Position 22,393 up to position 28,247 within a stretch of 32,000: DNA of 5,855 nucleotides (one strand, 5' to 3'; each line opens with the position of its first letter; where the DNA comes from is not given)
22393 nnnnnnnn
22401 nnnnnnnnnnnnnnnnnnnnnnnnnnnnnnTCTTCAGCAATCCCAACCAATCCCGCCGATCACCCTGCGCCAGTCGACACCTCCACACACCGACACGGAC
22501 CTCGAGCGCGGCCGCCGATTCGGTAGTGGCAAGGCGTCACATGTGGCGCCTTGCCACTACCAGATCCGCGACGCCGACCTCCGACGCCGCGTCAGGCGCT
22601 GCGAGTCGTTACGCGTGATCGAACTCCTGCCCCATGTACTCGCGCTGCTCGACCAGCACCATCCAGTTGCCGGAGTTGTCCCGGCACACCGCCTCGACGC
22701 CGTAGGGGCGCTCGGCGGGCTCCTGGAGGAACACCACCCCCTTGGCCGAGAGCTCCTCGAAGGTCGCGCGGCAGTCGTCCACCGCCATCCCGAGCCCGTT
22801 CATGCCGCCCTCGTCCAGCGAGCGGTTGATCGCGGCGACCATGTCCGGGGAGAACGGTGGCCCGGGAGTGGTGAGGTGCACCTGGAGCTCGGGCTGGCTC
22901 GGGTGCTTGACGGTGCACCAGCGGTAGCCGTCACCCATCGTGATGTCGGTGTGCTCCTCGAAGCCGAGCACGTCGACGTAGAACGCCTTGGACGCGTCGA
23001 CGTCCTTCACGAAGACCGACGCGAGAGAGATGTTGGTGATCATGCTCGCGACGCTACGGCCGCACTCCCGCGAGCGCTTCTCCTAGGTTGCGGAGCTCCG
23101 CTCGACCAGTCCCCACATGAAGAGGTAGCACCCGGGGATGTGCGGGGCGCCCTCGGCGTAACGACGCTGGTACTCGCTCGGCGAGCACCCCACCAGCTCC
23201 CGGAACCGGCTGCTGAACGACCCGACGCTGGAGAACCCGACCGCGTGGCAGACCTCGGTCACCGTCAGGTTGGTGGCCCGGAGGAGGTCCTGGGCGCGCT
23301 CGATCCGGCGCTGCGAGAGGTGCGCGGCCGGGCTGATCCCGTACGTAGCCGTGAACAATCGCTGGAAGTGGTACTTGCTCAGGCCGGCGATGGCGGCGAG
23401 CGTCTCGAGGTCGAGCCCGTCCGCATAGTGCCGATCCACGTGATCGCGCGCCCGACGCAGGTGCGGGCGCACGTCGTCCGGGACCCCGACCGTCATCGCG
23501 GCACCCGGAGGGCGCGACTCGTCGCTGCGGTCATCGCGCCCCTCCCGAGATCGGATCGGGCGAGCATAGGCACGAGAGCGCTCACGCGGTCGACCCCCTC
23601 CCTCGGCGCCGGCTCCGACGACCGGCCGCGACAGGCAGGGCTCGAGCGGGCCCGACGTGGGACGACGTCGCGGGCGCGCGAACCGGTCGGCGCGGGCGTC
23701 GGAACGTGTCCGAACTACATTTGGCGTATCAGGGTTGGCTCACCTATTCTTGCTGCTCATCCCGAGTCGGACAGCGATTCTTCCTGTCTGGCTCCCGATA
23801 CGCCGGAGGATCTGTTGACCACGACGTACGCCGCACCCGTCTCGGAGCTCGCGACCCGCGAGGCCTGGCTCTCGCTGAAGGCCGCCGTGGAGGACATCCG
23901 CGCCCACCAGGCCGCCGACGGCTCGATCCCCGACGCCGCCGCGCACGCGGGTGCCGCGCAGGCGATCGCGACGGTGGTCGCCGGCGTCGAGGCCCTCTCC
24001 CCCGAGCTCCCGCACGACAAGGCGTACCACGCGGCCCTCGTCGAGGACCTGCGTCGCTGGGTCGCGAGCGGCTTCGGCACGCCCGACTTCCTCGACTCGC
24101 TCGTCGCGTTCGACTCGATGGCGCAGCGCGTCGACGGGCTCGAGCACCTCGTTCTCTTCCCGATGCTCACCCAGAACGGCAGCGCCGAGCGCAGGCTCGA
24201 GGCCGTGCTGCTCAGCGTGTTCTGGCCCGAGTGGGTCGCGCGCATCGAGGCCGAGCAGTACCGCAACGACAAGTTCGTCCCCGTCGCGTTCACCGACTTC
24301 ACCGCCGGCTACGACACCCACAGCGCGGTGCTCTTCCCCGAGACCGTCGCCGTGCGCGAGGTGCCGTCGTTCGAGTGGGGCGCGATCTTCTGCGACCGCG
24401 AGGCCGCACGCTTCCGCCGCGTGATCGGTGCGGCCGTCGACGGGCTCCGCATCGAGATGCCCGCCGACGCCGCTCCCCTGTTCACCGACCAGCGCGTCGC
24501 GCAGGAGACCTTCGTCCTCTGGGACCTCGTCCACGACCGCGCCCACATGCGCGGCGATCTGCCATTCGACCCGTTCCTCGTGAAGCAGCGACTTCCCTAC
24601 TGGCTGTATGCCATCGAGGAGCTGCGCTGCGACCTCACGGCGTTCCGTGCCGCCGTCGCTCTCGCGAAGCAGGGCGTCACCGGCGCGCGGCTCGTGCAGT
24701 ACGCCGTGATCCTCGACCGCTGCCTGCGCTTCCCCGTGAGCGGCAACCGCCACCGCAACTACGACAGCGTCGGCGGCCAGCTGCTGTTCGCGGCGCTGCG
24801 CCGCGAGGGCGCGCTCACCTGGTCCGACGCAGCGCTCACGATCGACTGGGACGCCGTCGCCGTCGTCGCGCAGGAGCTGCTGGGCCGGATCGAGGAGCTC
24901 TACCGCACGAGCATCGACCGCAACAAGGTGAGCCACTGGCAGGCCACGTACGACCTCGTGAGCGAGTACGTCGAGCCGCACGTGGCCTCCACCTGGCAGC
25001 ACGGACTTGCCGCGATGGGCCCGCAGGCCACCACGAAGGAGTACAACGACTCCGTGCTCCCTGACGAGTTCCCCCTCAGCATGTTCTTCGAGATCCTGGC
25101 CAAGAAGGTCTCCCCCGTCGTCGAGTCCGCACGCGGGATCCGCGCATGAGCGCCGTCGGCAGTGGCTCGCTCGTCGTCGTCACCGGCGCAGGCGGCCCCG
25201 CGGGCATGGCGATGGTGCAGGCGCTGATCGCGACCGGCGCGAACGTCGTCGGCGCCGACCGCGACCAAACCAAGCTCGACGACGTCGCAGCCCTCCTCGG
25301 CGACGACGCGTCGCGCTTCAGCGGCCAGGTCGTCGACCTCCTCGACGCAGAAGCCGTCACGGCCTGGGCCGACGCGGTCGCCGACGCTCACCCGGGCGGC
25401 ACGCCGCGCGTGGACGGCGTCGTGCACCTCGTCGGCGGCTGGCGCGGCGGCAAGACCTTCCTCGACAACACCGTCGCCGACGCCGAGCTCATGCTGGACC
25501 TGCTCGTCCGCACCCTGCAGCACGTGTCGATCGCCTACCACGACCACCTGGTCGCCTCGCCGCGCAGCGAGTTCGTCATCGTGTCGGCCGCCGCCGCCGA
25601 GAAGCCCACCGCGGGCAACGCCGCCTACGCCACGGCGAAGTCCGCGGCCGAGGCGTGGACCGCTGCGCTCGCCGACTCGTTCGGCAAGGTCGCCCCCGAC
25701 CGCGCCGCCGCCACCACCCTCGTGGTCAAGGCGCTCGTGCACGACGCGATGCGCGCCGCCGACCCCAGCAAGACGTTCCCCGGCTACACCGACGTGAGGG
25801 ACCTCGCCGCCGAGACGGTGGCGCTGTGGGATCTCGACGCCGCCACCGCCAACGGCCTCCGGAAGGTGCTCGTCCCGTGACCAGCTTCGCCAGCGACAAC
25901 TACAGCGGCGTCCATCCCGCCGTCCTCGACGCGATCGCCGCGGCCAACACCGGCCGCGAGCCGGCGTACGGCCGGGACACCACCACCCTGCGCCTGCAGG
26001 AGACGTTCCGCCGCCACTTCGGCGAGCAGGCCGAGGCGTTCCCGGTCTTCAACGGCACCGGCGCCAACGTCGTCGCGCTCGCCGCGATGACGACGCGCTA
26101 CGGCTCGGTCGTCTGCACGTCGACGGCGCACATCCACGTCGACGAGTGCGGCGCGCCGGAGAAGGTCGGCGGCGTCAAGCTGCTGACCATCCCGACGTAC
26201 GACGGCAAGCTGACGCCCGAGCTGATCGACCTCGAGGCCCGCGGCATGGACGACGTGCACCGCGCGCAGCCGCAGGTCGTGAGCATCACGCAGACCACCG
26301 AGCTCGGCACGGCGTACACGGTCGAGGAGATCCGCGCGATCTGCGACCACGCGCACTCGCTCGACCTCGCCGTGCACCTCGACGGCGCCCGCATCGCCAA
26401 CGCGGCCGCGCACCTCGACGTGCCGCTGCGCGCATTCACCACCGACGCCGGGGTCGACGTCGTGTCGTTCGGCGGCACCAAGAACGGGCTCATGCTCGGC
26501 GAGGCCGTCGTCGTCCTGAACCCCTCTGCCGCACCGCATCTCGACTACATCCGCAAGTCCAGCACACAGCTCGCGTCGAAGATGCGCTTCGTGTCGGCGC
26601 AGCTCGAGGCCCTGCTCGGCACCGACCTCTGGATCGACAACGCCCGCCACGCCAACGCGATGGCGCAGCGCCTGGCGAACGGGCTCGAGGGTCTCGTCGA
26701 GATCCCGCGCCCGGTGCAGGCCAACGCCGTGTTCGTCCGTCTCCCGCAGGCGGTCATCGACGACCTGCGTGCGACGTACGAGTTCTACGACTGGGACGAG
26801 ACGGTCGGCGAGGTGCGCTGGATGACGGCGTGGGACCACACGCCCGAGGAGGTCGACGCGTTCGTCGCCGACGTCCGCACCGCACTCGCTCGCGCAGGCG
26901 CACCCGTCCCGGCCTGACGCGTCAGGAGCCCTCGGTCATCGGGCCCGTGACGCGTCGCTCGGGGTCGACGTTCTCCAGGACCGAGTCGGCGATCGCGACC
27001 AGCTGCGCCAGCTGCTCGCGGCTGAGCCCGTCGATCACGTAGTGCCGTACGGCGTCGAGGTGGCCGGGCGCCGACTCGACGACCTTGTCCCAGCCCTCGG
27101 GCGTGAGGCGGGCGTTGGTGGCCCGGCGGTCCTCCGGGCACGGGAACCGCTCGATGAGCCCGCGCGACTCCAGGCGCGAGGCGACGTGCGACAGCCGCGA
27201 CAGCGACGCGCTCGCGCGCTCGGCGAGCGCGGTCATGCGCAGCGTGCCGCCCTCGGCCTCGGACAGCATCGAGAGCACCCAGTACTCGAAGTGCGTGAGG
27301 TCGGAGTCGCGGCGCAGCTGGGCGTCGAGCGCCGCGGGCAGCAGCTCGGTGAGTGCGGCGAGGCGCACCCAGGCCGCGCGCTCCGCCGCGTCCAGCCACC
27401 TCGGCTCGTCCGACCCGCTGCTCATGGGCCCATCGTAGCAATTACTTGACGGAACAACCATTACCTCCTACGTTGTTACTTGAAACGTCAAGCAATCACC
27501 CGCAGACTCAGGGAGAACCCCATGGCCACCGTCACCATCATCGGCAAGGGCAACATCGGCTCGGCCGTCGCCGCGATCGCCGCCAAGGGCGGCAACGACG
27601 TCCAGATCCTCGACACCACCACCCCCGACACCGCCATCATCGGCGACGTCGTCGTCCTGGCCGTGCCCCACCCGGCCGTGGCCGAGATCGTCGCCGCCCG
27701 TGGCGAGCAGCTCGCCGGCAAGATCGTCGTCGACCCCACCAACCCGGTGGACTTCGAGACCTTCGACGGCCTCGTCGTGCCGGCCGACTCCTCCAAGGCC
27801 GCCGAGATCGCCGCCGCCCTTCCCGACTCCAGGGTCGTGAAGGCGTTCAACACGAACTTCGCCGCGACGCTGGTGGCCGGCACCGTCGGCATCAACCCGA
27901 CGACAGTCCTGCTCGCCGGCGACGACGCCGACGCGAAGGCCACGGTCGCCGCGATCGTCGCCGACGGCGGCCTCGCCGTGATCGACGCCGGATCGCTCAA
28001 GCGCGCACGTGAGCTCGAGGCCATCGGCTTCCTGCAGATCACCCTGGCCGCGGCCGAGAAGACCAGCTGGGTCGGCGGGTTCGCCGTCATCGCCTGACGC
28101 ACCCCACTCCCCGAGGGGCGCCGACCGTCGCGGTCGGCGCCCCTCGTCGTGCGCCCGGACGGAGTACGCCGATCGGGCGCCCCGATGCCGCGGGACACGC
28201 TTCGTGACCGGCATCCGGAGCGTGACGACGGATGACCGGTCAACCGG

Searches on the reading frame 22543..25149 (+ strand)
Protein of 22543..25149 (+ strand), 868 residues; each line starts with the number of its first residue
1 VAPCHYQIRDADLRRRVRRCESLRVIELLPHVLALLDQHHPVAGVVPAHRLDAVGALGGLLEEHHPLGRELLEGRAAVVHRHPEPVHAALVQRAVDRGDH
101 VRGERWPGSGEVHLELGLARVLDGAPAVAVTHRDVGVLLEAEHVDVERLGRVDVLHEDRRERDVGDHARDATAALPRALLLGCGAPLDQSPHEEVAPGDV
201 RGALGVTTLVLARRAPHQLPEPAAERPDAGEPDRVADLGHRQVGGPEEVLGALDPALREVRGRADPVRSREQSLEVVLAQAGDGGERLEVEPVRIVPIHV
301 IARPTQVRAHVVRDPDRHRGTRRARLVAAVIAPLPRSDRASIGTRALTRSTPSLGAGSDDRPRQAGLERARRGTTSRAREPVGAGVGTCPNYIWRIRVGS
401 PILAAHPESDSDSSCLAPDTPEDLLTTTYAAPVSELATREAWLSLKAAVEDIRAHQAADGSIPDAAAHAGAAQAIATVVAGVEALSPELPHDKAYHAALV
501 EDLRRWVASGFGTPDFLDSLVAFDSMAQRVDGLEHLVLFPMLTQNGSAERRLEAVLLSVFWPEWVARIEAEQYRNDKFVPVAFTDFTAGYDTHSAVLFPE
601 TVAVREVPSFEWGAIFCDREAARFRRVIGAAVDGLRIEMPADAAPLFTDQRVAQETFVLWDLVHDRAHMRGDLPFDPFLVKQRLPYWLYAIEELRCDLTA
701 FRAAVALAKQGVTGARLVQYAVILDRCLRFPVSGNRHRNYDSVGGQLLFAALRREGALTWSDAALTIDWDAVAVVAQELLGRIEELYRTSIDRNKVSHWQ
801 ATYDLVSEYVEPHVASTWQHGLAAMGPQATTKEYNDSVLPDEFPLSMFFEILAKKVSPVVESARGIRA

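Call 18: search_protein_families(library=pfam, proteins=[window:22543-25149:+], max_evalue=0.01)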
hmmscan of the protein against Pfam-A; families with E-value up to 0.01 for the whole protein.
window:22543-25149:+ (868 aa): 1 family
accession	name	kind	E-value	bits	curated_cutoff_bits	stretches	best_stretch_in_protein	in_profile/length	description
PF19985.4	DUF6421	-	3.7e-200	665.7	25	1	440-868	2-436/437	Family of unknown function (DUF6421)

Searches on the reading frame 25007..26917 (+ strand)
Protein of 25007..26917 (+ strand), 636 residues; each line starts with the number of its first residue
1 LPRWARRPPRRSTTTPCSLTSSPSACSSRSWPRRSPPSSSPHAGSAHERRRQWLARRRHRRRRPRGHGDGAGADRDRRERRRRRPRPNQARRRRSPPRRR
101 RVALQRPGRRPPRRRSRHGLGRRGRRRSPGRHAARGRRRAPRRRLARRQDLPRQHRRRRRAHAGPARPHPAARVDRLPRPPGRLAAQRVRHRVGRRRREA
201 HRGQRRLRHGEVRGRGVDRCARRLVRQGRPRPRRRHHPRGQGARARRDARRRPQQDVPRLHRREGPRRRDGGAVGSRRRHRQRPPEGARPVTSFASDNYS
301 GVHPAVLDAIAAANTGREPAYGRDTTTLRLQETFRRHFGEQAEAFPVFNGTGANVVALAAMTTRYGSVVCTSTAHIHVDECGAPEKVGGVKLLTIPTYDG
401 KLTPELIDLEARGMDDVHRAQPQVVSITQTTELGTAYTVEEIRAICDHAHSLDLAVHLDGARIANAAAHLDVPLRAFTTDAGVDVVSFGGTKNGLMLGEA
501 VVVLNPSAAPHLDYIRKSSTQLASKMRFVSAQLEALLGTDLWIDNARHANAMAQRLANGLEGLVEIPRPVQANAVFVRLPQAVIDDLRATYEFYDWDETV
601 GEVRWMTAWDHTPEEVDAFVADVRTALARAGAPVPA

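Call 83: search_protein_families(library=pfam, proteins=[window:25007-26917:+], max_evalue=0.001)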
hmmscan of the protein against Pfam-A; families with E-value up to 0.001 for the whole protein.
window:25007-26917:+ (636 aa): 1 family
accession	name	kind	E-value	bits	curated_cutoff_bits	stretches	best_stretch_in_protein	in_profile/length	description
PF01212.27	Beta_elim_lyase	-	2.5e-56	191.6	27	1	294-579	2-285/288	Beta-eliminating lyase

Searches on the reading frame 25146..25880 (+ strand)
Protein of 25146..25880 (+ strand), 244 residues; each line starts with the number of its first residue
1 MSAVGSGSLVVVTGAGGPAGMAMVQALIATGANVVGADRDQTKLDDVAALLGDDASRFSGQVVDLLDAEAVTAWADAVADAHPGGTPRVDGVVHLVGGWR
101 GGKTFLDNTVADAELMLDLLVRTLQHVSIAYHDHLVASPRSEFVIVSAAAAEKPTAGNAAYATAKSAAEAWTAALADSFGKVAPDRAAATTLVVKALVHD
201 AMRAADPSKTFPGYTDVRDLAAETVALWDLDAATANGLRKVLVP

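Call 18: search_protein_families(library=pfam, proteins=[window:25146-25880:+], max_evalue=0.01)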
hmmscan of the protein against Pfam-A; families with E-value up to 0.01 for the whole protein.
window:25146-25880:+ (244 aa): 5 families
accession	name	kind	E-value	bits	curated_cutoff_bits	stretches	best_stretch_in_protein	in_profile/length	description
PF00106.31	adh_short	-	4.8e-19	69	26.6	1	9-179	2-167/195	short chain dehydrogenase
PF13561.12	adh_short_C2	-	5e-14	52.9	27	1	20-181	9-163/236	Enoyl-(Acyl carrier protein) reductase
PF01370.27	Epimerase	-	5.3e-06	26.5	20.9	1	10-180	1-161/240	NAD dependent epimerase/dehydratase family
PF08659.16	KR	-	8e-05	23.1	22.6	1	10-174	3-162/180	KR domain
PF16363.11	GDP_Man_Dehyd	-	0.002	18.1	27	0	12-74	2-70/332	GDP-mannose 4,6 dehydratase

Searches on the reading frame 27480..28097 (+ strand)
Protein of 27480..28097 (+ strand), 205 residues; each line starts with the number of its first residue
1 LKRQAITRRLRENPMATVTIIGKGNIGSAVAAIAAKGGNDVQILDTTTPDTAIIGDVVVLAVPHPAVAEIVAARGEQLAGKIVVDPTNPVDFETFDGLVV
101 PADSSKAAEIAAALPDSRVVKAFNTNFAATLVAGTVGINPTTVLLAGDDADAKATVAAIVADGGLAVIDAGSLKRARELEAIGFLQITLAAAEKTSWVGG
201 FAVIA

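Call 83: search_protein_families(library=pfam, proteins=[window:27480-28097:+], max_evalue=0.001)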
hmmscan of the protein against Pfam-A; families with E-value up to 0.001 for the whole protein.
window:27480-28097:+ (205 aa): 3 families
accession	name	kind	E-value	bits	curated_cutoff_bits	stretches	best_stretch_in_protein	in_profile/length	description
PF03807.23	F420_oxidored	-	2.5e-06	28.4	21.6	1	48-89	53-94/94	NADP oxidoreductase coenzyme F420-dependent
PF01118.30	Semialdhyde_dh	-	0.00024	21.9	26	0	5-94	14-104/121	Semialdehyde dehydrogenase, NAD binding domain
PF02826.25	2-Hacid_dh_C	-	0.00056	19.8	25.1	1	11-51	32-72/178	D-isomer specific 2-hydroxyacid dehydrogenase, NAD binding domain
